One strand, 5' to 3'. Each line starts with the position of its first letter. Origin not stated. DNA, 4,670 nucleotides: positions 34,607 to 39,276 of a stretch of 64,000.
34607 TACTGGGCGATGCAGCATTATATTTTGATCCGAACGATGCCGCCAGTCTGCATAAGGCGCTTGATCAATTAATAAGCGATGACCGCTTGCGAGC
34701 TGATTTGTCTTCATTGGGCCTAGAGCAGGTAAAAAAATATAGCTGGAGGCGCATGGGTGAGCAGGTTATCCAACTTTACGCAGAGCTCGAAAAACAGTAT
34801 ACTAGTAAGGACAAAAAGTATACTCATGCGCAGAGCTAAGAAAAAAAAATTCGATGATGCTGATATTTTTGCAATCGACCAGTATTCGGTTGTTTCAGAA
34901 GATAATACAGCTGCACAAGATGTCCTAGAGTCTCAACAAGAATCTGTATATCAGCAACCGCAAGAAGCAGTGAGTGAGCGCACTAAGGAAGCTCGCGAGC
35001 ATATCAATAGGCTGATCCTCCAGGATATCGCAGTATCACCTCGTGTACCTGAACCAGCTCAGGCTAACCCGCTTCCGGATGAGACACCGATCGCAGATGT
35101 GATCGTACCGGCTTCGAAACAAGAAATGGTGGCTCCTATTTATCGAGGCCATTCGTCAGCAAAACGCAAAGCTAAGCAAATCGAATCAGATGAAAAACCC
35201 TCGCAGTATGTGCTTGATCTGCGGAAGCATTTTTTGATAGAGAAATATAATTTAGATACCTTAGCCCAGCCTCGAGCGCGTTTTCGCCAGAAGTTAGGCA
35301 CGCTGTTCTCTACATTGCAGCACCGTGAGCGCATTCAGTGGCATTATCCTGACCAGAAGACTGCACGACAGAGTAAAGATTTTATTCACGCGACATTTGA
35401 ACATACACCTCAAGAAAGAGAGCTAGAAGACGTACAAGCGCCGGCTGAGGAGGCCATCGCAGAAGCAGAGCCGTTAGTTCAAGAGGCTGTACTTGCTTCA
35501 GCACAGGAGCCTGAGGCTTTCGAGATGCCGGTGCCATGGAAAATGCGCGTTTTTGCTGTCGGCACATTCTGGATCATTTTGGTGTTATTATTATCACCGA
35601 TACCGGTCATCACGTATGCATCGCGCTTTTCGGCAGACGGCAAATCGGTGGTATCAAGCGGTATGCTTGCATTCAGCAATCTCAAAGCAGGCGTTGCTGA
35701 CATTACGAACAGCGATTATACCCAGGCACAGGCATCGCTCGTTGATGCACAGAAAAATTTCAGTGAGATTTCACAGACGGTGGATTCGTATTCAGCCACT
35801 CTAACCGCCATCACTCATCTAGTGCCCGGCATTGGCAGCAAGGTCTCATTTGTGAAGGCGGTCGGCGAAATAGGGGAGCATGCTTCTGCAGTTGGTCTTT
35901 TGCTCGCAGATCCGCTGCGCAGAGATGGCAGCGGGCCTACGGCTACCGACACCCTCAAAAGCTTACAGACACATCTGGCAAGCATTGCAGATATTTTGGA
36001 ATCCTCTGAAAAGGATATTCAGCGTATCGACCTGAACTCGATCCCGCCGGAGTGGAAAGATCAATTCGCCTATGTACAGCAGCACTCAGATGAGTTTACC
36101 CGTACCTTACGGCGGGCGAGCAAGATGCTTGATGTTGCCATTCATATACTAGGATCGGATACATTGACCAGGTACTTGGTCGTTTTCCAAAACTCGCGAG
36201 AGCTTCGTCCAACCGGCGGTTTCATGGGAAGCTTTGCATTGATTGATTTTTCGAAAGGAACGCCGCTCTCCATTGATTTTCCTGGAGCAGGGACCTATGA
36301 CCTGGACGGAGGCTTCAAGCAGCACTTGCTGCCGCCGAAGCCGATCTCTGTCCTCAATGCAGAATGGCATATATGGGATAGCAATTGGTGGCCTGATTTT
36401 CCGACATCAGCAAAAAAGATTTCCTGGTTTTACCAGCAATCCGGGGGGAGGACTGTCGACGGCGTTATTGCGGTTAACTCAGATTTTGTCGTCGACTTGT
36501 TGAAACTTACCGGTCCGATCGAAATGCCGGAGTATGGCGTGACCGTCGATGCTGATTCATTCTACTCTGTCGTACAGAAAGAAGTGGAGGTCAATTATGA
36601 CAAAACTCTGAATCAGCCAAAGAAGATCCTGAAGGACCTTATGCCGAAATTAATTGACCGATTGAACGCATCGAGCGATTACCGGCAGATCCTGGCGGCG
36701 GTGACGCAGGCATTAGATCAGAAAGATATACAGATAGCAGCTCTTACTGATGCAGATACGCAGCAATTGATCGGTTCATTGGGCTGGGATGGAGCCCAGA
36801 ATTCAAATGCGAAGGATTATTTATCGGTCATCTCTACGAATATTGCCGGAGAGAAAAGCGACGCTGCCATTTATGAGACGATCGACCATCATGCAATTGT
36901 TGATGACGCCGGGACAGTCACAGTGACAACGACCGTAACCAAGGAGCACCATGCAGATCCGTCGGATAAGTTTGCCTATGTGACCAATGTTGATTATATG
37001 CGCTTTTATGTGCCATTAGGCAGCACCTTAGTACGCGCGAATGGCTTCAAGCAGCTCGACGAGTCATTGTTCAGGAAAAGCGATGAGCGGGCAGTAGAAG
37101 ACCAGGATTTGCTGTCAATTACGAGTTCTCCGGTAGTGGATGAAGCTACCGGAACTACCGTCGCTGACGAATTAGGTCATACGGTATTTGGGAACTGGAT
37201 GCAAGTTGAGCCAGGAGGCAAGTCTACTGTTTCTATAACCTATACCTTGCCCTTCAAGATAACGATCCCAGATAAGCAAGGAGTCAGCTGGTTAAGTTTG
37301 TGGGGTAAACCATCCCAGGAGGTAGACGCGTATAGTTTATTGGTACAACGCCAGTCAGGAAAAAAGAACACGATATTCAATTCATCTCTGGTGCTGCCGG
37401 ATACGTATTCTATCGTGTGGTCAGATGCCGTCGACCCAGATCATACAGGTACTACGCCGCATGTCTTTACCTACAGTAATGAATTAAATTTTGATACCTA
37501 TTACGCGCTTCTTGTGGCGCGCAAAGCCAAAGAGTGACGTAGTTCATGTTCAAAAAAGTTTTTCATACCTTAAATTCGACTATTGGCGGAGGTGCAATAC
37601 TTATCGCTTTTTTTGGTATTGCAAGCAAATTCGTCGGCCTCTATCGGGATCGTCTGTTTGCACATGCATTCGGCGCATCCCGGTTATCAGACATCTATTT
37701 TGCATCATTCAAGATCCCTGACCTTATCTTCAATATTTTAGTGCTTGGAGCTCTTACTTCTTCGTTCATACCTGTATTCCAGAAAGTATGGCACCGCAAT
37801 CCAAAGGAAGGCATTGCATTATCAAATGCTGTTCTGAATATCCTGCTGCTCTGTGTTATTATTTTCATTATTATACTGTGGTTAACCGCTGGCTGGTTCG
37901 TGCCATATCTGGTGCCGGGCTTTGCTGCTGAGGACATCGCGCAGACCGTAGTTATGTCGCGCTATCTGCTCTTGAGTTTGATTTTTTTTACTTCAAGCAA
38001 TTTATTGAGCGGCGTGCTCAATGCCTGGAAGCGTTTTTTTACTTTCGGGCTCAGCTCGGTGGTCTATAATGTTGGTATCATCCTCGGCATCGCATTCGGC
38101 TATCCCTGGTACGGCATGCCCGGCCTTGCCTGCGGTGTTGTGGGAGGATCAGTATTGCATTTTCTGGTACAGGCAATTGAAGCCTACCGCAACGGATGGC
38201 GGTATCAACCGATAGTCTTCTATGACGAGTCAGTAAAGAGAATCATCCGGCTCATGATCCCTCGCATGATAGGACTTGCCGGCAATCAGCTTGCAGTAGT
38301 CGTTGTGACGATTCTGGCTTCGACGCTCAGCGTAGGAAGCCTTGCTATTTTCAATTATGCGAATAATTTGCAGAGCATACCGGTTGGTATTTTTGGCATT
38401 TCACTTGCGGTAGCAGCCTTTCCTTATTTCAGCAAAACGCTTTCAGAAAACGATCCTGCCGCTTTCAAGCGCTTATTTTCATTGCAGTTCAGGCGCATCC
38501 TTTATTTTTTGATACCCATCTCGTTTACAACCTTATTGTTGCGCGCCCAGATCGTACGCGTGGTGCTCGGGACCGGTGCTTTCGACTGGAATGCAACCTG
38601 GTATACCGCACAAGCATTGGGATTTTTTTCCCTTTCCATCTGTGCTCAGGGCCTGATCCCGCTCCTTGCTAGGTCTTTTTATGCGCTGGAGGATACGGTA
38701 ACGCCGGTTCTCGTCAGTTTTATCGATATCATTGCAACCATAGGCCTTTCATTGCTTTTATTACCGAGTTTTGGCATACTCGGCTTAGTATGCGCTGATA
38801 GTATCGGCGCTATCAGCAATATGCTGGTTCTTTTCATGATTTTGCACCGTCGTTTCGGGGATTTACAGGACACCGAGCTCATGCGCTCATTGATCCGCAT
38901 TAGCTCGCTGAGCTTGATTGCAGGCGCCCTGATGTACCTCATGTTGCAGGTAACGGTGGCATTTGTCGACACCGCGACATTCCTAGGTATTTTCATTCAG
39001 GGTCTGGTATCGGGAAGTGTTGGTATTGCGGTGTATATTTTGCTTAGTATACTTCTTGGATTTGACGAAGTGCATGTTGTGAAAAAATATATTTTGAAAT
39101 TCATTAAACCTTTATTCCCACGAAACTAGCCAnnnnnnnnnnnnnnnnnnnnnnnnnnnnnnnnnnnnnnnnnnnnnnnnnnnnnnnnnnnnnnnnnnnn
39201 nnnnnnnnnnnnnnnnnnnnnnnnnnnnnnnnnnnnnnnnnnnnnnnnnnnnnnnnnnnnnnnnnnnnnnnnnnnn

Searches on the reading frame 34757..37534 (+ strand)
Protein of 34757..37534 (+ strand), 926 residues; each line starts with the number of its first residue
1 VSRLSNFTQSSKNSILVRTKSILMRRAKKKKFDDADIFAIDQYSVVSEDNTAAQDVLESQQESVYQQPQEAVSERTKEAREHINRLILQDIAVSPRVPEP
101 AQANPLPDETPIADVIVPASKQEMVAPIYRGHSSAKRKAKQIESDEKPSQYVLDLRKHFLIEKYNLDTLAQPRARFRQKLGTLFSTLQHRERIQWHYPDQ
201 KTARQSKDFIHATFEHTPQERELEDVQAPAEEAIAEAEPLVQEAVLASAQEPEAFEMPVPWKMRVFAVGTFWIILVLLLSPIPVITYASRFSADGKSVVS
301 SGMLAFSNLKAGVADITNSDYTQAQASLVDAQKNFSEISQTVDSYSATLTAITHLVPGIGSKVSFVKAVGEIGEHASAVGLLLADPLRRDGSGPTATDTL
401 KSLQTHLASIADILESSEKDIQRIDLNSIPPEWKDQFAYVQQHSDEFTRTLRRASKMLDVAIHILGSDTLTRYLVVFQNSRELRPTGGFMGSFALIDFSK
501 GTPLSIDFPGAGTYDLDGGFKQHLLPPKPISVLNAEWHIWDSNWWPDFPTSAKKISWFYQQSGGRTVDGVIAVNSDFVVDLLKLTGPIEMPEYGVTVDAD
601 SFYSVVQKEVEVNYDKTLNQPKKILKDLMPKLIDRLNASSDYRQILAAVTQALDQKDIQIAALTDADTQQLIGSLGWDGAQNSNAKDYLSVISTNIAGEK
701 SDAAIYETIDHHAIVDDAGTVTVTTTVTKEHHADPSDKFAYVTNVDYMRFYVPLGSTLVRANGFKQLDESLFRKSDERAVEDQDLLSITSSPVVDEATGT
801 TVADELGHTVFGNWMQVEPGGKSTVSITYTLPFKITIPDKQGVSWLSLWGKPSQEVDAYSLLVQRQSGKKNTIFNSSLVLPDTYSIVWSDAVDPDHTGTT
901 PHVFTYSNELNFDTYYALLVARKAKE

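Call 33: search_protein_families(library=pfam, proteins=[window:34757-37534:+], max_evalue=0.01)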
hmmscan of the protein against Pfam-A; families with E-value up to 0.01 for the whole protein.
window:34757-37534:+ (926 aa): 1 family
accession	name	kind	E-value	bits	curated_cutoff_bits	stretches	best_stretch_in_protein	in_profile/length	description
PF13196.11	DUF4012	-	3.9e-27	96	28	1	472-609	5-142/144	Protein of unknown function (DUF4012)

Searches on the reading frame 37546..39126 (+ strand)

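Call 48: search_protein_families(library=pfam, proteins=[window:37546-39126:+], max_evalue=0.01)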
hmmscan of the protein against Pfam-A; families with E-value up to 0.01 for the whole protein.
window:37546-39126:+ (527 aa): 1 family
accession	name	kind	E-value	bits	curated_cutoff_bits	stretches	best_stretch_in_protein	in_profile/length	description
PF03023.19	MurJ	-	1.4e-90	304.5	27.4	1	38-474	1-441/451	Lipid II flippase MurJ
